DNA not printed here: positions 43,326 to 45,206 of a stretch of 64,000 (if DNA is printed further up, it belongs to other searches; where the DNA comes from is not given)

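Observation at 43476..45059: VirB9-like protein nearly twice normal size with a C-terminal SPOR (septal peptidoglycan-binding) domain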

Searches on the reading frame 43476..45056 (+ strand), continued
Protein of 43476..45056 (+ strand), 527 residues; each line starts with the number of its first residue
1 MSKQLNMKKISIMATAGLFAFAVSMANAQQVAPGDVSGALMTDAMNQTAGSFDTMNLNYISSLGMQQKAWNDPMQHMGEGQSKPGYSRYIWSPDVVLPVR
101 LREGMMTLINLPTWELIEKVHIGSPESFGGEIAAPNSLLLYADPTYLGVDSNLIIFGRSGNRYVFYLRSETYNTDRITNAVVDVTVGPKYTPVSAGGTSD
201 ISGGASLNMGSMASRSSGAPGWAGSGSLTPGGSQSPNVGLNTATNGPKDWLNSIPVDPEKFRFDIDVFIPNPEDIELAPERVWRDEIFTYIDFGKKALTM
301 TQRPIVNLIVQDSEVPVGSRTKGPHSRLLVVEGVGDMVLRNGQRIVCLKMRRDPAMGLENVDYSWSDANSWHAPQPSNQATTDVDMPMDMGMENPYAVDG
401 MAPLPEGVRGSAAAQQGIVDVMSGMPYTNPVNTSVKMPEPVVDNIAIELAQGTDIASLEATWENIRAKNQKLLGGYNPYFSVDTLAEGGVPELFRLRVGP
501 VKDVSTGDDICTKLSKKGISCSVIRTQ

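Call 28: predict_structure(alignment_id=A1)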
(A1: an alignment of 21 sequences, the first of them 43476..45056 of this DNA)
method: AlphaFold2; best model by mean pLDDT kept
length: 527 residues; sequences in the alignment: 21
mean_pLDDT: 38.5   pTM: 0.24
mean pLDDT of the five models: 38.5, 37.3, 36.7, 36.4, 35.1
residues with pLDDT >= 90: 0; 70-90: 66; 50-70: 25; < 50: 436
segments of 3 or more residues with pLDDT < 50: 16-442, 485-490
pLDDT, mean of each block of 10 residues (from residue 1): 51 49 34 35 37 31 31 35 27 26 28 29 29 31 31 34 34 31 27 32 29 27 32 29 32 32 24 26 24 26 22 23 28 29 31 33 30 31 34 34 36 38 35 35 67 78 87 80 49 73 75 84 69
secondary structure, 60 per line:
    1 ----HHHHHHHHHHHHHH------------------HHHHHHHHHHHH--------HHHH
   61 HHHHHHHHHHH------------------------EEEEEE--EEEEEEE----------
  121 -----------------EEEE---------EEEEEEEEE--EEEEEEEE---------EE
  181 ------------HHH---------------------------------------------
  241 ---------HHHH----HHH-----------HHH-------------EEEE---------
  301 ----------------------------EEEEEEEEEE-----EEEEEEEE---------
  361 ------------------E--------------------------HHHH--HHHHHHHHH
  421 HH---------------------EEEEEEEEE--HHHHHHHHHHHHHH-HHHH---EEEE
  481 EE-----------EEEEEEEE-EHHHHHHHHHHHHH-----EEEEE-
elements in order: H5-18 H37-48 H57-71 E96-101 E104-110 E138-141 E151-159 E162-169 H250-253 E288-291 E329-338 E344-351 H406-409 H412-422 E444-452 H455-468 H470-473 E477-482 E494-501 H504-516 E522-526

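Call 72: search_dna_similar(query=window:43476-45056:+, collection=plasmids, mode=protein, max_rows=15, max_evalue=0.001)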
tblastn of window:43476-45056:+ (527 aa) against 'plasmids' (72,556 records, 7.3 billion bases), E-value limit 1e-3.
Records with a match: 20; places in all: 20; records where one place covers at least 80% of the query: 2.
Best place of each record, by identity: <60% 20.
By first word of the organism name: Roseibium 6; Candidatus 3; Thalassospira 2; Sphingosinicella 1; Erythrobacter 1; Microvirga 1; Magnetospirillum 1; Azospirillum 1; Desulfovibrio 1; Magnetospira 1; and 2 more.
By predicted mobility (MOB-suite, as given by PLSDB): non-mobilizable 13; mobilizable 6; conjugative 1.
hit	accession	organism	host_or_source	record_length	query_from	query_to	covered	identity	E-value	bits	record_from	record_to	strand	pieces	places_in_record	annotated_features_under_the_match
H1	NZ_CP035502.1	Sphingosinicella sp. BN140058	Cell culture,soil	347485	47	524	91%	32.7%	1e-62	229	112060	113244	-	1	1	TrbG/VirB9 family P-type conjugative transfer protein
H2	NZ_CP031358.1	Erythrobacter aureus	marine sediment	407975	47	524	91%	31.6%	3e-61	225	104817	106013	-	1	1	TrbG/VirB9 family P-type conjugative transfer protein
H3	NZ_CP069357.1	Microvirga sp. VF16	Vachellia farnesiana,Cell culture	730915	63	352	55%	35.3%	2e-46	181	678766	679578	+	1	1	TrbG/VirB9 family P-type conjugative transfer protein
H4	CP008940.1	Candidatus Paracaedimonas acanthamoebae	Acanthamoeba polyphaga HN-3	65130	6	348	65%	27.1%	2e-22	109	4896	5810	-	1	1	hypothetical protein (x2)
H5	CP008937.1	Candidatus Paracaedimonas acanthamoebae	Acanthamoeba polyphaga HN-3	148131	6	348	65%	27.1%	2e-22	109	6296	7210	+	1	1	hypothetical protein (x2)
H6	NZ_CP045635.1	Roseibium aggregatum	-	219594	22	349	62%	28.1%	1e-17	94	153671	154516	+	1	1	TrbG/VirB9 family P-type conjugative transfer protein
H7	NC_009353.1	Magnetospirillum gryphiswaldense MSR-1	from the mud of the eutrophic river Ryck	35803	24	349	62%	27.9%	1e-13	82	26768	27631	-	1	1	TrbG/VirB9 family P-type conjugative transfer protein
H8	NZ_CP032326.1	Azospirillum argentinense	soil sample,Agricultural field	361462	62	355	56%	30.3%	2e-25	118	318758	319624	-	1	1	TrbG/VirB9 family P-type conjugative transfer protein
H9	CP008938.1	Candidatus Paracaedimonas acanthamoebae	Acanthamoeba polyphaga HN-3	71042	6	348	65%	26.0%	2e-25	119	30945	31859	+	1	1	hypothetical protein (x2)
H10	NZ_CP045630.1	Roseibium aggregatum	-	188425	44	351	58%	28.4%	3e-15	87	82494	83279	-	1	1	TrbG/VirB9 family P-type conjugative transfer protein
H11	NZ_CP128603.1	Roseibium aggregatum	cell culture,marine biofilms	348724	44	351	58%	28.1%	1e-15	88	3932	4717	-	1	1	TrbG/VirB9 family P-type conjugative transfer protein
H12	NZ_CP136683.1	Thalassospira lucentensis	Macrocystis pyrifera gametophyte,Whole ...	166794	35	348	60%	27.5%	6e-22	107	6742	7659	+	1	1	TrbG/VirB9 family P-type conjugative transfer protein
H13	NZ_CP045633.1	Roseibium aggregatum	-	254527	44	351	58%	27.4%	3e-14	84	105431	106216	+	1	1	TrbG/VirB9 family P-type conjugative transfer protein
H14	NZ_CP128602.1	Roseibium aggregatum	cell culture,marine biofilms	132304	44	349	58%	27.3%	1e-14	85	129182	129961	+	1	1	TrbG/VirB9 family P-type conjugative transfer protein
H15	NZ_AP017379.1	Desulfovibrio ferrophilus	-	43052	7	349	65%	24.3%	5e-7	60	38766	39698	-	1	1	TrbG/VirB9 family P-type conjugative transfer protein | type IV secretion system protein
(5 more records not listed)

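Call 73: get_annotated_region(hit=H1, flank=12000)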
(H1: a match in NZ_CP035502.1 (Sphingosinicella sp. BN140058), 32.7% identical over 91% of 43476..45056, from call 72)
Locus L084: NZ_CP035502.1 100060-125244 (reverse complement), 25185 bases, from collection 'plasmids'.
description: Sphingosinicella sp. BN140058 plasmid p1, complete sequence
organism: Sphingosinicella sp. BN140058 (NCBI taxid 1892855)
taxonomy: Bacteria; Pseudomonadota; Alphaproteobacteria; Sphingomonadales; Sphingosinicellaceae; Sphingosinicella; Sphingosinicella sp. BN140058
host: -; source: Cell culture,soil; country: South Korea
typing (MOB-suite, as given by PLSDB): mobilizable; relaxase MOBQ
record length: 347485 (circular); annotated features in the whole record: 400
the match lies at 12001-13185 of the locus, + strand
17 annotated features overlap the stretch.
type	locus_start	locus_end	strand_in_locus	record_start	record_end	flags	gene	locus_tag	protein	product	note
CDS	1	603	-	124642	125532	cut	-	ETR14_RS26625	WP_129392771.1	hypothetical protein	-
CDS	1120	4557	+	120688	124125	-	-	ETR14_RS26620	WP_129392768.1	MobA/MobL family protein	-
CDS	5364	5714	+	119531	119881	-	-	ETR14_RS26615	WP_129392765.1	hypothetical protein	-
CDS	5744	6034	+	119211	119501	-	-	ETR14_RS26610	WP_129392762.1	hypothetical protein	-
CDS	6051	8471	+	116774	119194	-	-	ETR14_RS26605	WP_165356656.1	hypothetical protein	-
CDS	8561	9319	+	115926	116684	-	-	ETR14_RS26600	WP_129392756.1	hypothetical protein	-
CDS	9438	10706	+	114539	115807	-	-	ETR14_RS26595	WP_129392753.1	hypothetical protein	-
CDS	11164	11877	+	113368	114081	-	-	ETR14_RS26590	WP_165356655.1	type IV secretion system protein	-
CDS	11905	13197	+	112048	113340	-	-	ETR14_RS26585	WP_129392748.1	TrbG/VirB9 family P-type conjugative transfer protein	-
CDS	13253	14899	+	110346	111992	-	-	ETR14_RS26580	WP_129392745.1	TrbI/VirB10 family protein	-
CDS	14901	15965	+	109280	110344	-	-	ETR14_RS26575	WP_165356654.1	ATPase, T2SS/T4P/T4SS family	-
CDS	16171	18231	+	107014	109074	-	-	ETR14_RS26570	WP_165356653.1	type IV secretory system conjugative DNA transfer family protein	-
CDS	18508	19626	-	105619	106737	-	-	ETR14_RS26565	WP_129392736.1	hypothetical protein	-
CDS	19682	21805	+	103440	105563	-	-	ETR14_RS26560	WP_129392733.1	DNA topoisomerase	GO:0006265 - DNA topological change [Evidence IEA]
CDS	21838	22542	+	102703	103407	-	-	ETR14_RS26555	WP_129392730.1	hypothetical protein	-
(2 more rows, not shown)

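Call 74: get_annotated_region(hit=H2, flank=9000)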
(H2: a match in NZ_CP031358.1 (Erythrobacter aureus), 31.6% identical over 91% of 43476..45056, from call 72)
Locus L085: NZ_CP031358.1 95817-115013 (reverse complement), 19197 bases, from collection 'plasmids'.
description: Erythrobacter aureus strain YH-07 plasmid unnamed, complete sequence
organism: Erythrobacter aureus (NCBI taxid 2182384)
taxonomy: Bacteria; Pseudomonadota; Alphaproteobacteria; Sphingomonadales; Erythrobacteraceae; Erythrobacter; Erythrobacter aureus
host: -; source: marine sediment; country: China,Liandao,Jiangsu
typing (MOB-suite, as given by PLSDB): non-mobilizable
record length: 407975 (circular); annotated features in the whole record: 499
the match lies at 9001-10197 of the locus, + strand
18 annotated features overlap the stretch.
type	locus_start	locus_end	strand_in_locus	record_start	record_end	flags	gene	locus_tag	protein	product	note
CDS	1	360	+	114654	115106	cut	-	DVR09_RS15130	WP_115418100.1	hypothetical protein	-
CDS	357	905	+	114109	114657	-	-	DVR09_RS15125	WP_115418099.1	hypothetical protein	-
CDS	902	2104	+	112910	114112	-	-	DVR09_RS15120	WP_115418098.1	DnaB-like helicase C-terminal domain-containing protein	GO:0006260 - DNA replication [Evidence IEA]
CDS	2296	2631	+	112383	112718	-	-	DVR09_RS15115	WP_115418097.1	TrbC/VirB2 family protein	-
CDS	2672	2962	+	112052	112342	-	-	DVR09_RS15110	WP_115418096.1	hypothetical protein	-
CDS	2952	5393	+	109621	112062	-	-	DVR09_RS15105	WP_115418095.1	VirB4 family type IV secretion system protein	-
CDS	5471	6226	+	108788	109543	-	-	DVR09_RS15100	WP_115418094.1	type IV secretion system protein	-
CDS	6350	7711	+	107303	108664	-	-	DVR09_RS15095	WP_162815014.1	hypothetical protein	-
CDS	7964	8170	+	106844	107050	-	-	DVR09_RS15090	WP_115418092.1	hypothetical protein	-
CDS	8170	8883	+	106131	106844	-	-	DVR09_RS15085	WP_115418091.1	VirB8/TrbF family protein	-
CDS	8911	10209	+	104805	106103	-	-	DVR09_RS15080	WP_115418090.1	TrbG/VirB9 family P-type conjugative transfer protein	-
CDS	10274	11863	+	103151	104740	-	-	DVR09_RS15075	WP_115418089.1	TrbI/VirB10 family protein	-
CDS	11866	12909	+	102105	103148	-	-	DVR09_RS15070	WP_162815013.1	ATPase, T2SS/T4P/T4SS family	-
CDS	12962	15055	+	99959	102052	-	-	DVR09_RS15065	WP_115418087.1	type IV secretory system conjugative DNA transfer family protein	-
CDS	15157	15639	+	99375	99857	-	-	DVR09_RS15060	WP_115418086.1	hypothetical protein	-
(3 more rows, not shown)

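Call 75: search_protein_families(library=pfam, proteins=[L084:11905-13194:+, L085:8911-10206:+, L084:9438-10703:+, L085:6350-7708:+, L084:8561-9316:+, L085:7964-8167:+], max_evalue=0.01)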
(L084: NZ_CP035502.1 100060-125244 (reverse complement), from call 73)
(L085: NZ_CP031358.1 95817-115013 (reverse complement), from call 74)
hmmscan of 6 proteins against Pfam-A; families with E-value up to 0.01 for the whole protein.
L084:11905-13194:+ (430 aa): 1 family
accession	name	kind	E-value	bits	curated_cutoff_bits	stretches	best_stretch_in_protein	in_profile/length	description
PF03524.21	CagX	-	4.3e-17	63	34.2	1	73-300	4-198/198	Conjugal transfer protein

L085:8911-10206:+ (432 aa): 1 family
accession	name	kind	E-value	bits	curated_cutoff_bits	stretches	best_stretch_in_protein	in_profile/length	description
PF03524.21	CagX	-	9.3e-17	61.9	34.2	1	72-297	5-197/198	Conjugal transfer protein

L084:9438-10703:+ (422 aa): 0 families

L085:6350-7708:+ (453 aa): 0 families

L084:8561-9316:+ (252 aa): 0 families

L085:7964-8167:+ (68 aa): 0 families
